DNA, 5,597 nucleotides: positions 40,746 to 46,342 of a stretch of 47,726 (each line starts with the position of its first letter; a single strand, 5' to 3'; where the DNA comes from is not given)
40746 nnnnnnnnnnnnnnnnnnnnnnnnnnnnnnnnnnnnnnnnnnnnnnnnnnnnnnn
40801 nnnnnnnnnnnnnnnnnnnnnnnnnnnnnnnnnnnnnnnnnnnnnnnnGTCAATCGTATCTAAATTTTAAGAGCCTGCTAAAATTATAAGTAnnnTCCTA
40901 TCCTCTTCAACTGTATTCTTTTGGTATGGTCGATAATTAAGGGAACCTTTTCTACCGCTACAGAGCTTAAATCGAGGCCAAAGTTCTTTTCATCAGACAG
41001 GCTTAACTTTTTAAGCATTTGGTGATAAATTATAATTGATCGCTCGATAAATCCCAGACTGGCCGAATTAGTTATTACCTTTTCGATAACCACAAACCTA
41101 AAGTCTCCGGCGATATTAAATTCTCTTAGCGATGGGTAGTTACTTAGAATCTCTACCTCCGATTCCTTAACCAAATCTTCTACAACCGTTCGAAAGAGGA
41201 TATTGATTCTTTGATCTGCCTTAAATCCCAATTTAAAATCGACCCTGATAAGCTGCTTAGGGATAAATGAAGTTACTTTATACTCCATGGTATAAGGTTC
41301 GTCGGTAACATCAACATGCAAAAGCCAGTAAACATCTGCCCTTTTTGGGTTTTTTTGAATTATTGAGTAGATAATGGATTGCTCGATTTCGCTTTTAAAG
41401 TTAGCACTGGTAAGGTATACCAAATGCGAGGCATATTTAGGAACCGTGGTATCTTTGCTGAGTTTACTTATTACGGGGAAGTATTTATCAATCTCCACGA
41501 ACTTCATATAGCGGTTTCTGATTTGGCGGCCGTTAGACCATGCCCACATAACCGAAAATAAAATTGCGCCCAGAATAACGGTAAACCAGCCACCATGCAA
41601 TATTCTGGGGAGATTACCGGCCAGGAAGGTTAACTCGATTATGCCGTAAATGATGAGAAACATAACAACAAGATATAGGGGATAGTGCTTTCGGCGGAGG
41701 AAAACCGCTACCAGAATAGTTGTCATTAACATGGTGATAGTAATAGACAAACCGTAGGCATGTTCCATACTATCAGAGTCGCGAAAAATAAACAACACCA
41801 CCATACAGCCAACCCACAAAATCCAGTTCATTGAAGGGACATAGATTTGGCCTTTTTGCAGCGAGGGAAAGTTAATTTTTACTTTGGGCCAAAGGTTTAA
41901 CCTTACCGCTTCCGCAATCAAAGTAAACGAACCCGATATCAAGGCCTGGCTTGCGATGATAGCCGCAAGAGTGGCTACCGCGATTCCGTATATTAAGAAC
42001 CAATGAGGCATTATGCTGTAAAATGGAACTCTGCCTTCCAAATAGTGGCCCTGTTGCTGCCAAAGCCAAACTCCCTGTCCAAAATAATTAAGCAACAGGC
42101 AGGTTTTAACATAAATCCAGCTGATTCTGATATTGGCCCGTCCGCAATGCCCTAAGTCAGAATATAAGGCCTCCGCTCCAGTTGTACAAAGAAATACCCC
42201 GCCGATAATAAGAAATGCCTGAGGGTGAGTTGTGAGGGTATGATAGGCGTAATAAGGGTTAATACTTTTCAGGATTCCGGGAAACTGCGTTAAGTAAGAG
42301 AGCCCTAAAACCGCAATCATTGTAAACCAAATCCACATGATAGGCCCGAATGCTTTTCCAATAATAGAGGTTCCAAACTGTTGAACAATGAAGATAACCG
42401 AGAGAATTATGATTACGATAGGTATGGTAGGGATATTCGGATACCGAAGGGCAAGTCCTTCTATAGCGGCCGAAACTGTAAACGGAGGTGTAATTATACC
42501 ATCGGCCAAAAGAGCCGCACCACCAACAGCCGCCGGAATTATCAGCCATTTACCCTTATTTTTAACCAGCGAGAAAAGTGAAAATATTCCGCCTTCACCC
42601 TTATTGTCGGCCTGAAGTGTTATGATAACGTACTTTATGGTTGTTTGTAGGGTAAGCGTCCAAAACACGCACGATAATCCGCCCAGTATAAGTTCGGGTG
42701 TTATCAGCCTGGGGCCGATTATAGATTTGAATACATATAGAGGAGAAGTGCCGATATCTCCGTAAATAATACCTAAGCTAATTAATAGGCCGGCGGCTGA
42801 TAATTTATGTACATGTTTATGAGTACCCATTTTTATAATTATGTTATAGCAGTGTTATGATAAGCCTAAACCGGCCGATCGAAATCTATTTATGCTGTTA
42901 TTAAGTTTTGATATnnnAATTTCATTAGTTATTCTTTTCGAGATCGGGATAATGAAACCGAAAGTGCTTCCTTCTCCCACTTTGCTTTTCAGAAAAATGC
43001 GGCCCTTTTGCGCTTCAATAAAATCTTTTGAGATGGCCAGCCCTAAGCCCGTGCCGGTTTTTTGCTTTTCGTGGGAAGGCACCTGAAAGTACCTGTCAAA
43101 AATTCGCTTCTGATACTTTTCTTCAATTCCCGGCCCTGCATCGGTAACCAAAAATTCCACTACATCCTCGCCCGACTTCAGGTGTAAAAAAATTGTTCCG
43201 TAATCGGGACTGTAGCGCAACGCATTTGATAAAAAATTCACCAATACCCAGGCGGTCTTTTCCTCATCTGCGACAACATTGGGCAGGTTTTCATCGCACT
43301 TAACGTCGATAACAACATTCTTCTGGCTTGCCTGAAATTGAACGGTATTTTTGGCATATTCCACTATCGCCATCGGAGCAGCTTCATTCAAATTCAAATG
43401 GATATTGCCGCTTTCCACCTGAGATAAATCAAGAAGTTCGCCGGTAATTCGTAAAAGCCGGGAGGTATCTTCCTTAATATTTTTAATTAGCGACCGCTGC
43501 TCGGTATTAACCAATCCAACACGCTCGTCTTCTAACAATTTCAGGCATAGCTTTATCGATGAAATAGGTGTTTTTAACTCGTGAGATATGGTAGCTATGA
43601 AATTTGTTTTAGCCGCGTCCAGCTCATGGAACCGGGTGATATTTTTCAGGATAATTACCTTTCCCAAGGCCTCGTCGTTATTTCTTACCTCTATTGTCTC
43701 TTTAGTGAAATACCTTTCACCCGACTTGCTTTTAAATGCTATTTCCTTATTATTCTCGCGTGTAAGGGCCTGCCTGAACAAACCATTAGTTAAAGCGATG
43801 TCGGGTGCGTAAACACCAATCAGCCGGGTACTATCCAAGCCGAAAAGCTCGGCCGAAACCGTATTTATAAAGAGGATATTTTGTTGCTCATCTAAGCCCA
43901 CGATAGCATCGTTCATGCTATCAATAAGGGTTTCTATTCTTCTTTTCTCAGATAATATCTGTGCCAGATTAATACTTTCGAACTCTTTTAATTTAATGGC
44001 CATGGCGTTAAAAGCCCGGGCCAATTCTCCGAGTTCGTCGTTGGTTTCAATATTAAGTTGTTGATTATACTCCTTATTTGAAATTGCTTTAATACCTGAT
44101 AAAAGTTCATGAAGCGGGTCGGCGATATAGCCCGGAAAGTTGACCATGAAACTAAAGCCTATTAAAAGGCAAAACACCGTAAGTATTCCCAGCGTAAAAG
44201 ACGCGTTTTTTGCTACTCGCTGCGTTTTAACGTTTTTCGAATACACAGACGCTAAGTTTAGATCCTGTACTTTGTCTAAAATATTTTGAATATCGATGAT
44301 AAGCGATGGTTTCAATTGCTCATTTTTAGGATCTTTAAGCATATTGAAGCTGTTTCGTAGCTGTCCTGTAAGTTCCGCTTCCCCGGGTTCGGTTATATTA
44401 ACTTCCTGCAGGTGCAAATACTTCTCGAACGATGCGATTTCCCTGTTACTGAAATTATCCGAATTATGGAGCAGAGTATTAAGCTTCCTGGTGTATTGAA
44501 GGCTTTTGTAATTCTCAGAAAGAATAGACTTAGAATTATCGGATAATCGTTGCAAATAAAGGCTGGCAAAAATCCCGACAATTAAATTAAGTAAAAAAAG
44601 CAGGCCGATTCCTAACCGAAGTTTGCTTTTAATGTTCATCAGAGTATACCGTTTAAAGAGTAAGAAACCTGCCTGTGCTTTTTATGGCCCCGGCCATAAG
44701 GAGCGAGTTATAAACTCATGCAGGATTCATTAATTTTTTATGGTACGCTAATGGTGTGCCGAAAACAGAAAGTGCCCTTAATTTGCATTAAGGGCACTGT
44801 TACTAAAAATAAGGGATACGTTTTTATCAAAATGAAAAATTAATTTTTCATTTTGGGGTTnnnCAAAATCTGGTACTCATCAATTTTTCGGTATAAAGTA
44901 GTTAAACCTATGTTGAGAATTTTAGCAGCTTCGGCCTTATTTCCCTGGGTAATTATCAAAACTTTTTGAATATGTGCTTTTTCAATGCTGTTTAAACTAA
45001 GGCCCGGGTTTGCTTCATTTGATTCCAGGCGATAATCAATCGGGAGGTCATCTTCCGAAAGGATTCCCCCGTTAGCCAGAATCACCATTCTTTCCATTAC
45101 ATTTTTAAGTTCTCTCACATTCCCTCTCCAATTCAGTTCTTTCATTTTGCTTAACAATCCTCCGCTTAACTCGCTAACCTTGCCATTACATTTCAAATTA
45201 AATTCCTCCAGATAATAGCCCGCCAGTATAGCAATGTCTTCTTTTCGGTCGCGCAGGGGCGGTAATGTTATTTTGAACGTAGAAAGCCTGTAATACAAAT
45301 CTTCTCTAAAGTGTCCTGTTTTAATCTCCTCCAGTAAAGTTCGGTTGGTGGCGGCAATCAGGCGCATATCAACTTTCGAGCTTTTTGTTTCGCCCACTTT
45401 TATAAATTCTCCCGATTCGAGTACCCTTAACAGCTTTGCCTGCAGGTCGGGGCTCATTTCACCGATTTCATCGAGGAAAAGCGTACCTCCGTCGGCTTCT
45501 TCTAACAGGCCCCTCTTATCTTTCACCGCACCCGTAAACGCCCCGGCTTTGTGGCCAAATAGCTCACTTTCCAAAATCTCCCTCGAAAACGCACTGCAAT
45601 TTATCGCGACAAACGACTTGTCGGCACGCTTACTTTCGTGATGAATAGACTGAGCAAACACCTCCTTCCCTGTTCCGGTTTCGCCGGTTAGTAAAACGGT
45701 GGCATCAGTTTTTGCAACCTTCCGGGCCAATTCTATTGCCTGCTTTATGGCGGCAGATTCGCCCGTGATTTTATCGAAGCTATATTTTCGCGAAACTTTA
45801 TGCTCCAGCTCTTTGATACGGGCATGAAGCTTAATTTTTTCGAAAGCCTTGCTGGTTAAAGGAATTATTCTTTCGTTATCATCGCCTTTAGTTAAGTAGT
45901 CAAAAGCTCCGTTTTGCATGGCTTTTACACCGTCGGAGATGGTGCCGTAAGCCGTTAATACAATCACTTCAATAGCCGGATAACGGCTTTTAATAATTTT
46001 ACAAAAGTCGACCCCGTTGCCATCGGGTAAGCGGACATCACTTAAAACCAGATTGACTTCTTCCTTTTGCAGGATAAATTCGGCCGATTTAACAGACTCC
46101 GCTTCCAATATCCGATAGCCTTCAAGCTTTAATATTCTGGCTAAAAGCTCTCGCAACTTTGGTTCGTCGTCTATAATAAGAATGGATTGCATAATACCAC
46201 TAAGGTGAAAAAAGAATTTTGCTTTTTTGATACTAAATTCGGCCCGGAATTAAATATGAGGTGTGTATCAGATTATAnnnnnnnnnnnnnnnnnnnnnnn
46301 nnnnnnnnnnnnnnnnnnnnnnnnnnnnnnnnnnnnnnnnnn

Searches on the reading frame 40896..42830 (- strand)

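Call 7: search_protein_families(library=pfam, proteins=[window:40896-42830:-], max_evalue=0.001)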
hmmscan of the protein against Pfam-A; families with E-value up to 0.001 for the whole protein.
window:40896-42830:- (645 aa): 2 families
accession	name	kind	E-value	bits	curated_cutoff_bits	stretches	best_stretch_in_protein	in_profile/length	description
PF02705.21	K_trans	-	1.3e-150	502.2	24.8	1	16-444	3-443/454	K+ potassium transporter integral membrane domain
PF22776.1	K_trans_C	-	5.2e-17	62.5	24.8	1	469-624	3-142/151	K+ potassium transporter C-terminal domain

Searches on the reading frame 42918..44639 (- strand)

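Call 7: search_protein_families(library=pfam, proteins=[window:42918-44639:-], max_evalue=0.001)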
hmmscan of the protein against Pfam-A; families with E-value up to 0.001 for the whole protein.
window:42918-44639:- (574 aa): 7 families
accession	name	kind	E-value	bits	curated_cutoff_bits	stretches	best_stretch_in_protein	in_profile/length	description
PF02518.31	HATPase_c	-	8.2e-21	75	26.4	1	458-566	2-109/111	Histidine kinase-, DNA gyrase B-, and HSP90-like ATPase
PF00512.31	HisKA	-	2.4e-17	63.2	26.9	1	343-411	1-66/66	His Kinase A (phospho-acceptor) domain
PF00672.30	HAMP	-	5.1e-11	43.2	25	1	171-218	5-52/53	HAMP domain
PF00989.32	PAS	-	8.2e-05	23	22.6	1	234-275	2-43/113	PAS fold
PF12729.13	4HB_MCP_1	-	0.00014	21.9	27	1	1-58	2-59/181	Four helix bundle sensory module for signal transduction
PF08448.16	PAS_4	-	0.00017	22.2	23.1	1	240-284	2-46/110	PAS fold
PF13188.13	PAS_8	-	0.00024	21.3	21.8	1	233-275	1-44/65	PAS domain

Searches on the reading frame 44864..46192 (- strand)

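Call 8: search_protein_families(library=pfam, proteins=[window:44864-46192:-], max_evalue=0.001)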
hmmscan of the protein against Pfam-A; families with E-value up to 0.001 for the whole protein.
window:44864-46192:- (443 aa): 11 families
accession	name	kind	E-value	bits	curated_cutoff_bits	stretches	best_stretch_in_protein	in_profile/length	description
PF00158.32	Sigma54_activat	-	1.1e-71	240.4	20.2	1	142-308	1-167/168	Sigma-54 interaction domain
PF00072.30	Response_reg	-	2.4e-27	95.7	30.2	1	4-109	1-106/111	Response regulator receiver domain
PF14532.12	Sigma54_activ_2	-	3.6e-23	82.8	25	1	144-313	2-138/138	Sigma-54 interaction domain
PF25601.1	AAA_lid_14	-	2.3e-21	75.9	27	1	314-394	1-81/87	AAA+ ATPase lid domain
PF02954.25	HTH_8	-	2.1e-11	43.8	22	1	400-440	2-42/42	Bacterial regulatory protein, Fis family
PF07728.20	AAA_5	-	2.4e-09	37.7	22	1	166-285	2-124/139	AAA domain (dynein-related subfamily)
PF07724.20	AAA_2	-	4.8e-08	33.7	27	1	164-287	4-128/166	AAA domain (Cdc48 subfamily)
PF00004.35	AAA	-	8.8e-07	29.9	21.2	1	166-285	1-111/131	ATPase family associated with various cellular activities (AAA)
PF01078.27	Mg_chelatase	-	1.4e-05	25.1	20.3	1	140-284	3-158/207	Magnesium chelatase, subunit ChlI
PF12775.13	AAA_7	-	0.0002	21.4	25.8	1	152-203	22-73/181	P-loop containing dynein motor region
PF00493.29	MCM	-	0.0004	20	23.3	1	159-262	53-149/224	MCM P-loop domain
